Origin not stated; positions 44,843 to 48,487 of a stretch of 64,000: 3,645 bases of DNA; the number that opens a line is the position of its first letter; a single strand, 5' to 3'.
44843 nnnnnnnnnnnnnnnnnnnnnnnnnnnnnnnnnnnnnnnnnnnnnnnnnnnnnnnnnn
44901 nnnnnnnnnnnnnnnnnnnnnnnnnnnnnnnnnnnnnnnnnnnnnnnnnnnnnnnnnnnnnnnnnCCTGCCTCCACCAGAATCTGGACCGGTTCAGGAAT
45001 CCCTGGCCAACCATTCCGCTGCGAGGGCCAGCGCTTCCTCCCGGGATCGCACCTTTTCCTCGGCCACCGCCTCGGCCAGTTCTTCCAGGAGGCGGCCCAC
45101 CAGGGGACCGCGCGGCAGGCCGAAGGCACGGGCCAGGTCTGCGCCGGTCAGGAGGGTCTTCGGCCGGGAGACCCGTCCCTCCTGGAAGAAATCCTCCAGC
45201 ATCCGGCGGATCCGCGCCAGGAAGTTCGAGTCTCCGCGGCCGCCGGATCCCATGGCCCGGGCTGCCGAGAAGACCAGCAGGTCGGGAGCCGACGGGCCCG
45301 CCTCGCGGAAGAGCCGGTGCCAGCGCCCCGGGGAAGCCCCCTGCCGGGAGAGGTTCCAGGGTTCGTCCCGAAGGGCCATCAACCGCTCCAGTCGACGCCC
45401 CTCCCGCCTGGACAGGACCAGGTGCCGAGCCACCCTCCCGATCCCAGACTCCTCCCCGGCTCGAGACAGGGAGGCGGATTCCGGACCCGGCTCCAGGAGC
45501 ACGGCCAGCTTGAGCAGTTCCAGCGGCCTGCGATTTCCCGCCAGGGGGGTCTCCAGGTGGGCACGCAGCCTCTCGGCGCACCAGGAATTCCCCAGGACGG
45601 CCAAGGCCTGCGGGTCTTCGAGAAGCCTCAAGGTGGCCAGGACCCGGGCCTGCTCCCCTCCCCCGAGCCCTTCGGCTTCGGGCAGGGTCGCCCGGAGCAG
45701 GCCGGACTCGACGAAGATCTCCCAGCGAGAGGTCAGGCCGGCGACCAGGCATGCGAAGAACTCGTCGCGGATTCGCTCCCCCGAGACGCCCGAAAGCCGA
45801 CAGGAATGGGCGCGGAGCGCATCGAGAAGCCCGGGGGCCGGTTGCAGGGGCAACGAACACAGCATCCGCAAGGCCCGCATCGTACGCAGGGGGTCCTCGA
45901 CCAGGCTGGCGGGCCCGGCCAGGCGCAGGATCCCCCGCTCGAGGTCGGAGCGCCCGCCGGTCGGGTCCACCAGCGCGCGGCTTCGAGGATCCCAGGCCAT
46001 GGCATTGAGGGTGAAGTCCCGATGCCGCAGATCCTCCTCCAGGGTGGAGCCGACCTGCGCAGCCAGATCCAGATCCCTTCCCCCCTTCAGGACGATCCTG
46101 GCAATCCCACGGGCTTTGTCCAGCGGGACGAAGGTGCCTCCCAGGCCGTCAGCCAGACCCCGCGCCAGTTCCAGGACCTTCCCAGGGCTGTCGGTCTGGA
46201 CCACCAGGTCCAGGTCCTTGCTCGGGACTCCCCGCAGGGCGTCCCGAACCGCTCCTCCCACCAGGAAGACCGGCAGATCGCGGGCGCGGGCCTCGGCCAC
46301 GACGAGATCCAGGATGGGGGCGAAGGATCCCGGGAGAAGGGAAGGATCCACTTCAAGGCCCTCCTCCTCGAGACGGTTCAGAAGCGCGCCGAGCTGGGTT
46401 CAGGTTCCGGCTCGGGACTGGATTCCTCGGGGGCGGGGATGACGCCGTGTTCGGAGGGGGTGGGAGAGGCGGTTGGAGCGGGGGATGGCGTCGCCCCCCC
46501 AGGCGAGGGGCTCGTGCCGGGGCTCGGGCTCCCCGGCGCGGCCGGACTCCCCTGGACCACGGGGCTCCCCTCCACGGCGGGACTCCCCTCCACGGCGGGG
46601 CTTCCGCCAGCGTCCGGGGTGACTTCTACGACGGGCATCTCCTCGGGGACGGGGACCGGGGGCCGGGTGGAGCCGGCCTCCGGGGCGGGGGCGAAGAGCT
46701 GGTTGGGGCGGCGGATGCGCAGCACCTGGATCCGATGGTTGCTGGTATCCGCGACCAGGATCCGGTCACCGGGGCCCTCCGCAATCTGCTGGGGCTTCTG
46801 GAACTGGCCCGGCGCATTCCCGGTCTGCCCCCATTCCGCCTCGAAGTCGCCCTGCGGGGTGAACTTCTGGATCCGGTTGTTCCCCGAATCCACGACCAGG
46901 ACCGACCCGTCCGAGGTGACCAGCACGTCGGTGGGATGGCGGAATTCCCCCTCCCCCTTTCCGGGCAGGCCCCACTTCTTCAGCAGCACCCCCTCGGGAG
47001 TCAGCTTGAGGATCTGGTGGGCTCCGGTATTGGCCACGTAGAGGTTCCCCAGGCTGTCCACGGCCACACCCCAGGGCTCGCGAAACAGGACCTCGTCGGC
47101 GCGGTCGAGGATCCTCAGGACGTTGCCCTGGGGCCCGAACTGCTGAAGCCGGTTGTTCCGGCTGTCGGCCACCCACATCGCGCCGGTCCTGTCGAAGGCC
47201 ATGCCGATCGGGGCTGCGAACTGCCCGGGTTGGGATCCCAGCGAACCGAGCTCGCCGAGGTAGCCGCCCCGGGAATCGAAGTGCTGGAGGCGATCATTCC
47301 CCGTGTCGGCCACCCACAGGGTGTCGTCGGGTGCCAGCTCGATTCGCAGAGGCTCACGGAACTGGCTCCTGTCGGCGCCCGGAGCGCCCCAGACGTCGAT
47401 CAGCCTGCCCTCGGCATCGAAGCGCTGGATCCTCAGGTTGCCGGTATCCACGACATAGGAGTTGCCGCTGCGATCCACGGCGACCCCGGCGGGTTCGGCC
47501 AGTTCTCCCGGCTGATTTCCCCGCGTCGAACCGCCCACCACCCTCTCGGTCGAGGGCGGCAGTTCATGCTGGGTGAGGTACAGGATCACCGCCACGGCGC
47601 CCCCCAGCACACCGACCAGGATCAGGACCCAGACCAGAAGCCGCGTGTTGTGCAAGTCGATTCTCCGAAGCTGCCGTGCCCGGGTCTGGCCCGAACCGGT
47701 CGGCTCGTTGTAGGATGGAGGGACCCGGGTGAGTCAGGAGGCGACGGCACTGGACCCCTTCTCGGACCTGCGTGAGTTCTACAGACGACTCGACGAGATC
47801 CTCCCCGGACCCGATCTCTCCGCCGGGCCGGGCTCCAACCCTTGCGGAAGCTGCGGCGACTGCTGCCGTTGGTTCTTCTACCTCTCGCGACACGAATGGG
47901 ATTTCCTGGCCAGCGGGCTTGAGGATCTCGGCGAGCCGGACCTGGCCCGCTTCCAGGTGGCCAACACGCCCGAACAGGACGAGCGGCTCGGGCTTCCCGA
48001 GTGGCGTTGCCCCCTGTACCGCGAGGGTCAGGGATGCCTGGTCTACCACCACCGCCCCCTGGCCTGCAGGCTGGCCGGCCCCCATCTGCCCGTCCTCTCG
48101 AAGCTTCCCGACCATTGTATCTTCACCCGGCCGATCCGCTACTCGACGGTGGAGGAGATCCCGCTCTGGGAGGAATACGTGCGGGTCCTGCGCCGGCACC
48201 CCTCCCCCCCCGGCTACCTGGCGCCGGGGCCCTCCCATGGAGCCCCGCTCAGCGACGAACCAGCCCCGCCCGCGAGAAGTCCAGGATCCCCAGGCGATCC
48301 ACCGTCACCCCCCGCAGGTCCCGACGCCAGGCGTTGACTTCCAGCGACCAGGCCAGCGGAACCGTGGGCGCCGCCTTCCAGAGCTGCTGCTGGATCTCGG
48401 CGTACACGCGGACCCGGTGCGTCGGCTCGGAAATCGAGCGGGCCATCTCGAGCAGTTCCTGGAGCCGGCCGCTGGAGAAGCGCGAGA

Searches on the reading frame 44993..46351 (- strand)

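Call 21: search_protein_families(library=pfam, proteins=[window:44993-46351:-], max_evalue=0.0001)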
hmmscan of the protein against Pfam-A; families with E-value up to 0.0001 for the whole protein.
window:44993-46351:- (452 aa): 3 families
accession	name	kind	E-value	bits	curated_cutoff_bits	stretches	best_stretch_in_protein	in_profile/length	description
PF01743.26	PolyA_pol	-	3.7e-17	63.3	23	1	28-143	1-126/126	Poly A polymerase head domain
PF12627.12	PolyA_pol_RNAbd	-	9.3e-07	29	22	1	173-226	6-60/64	Probable RNA and SrmB- binding site of polymerase A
PF13735.12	tRNA_NucTran2_2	-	3.6e-06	27.5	27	1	393-442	96-146/149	tRNA nucleotidyltransferase domain 2 putative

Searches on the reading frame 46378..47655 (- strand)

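Call 21: search_protein_families(library=pfam, proteins=[window:46378-47655:-], max_evalue=0.0001)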
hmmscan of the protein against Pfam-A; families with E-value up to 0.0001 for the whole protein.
window:46378-47655:- (425 aa): 9 families
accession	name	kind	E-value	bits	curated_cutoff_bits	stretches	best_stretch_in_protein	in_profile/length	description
PF01436.27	NHL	-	6.6e-45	149.4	20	3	191-217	1-27/28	NHL repeat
PF08450.18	SGL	-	9.8e-18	65.1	26.3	0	111-183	146-220/246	SMP-30/Gluconolactonase/LRE-like region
PF24684.1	Vgb_lyase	-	1.6e-13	50.6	50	1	47-253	91-279/290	Virginiamycin B lyase family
PF25021.1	TEN_NHL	-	2.8e-11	43.4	27.1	0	44-85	133-172/357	Teneurin NHL domain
PF13449.12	Phytase-like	-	5.9e-11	43.2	27.6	0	105-136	73-104/284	Esterase-like activity of phytase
PF22701.2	Mala_s_1-like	-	1.3e-07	32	27.5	0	55-129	90-159/195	Mal s 1 allergenic protein-like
PF06739.17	SBBP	-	4.1e-07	30.3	20.5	0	54-69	14-29/38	Beta-propeller repeat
PF17170.10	DUF5128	-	9.7e-07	28.7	22.9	0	246-292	50-96/321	6-bladed beta-propeller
PF23500.1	DUF7133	-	1.7e-05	24.8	27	0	147-184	27-66/385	Domain of unknown function (DUF7133)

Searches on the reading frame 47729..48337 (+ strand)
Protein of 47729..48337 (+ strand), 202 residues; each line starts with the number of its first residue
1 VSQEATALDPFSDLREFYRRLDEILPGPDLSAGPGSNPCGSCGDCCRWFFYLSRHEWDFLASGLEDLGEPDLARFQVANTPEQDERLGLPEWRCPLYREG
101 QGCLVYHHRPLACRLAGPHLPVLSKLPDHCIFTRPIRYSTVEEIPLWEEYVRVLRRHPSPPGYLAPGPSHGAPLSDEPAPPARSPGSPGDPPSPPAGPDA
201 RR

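Call 21: search_protein_families(library=pfam, proteins=[window:47729-48337:+], max_evalue=0.0001)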
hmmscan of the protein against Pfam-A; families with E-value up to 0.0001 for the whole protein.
window:47729-48337:+ (202 aa): 1 family
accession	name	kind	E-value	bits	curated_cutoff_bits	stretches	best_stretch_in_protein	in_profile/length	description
PF03692.20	CxxCxxCC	-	7.1e-08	33.5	23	1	39-117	2-70/85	Putative zinc- or iron-chelating domain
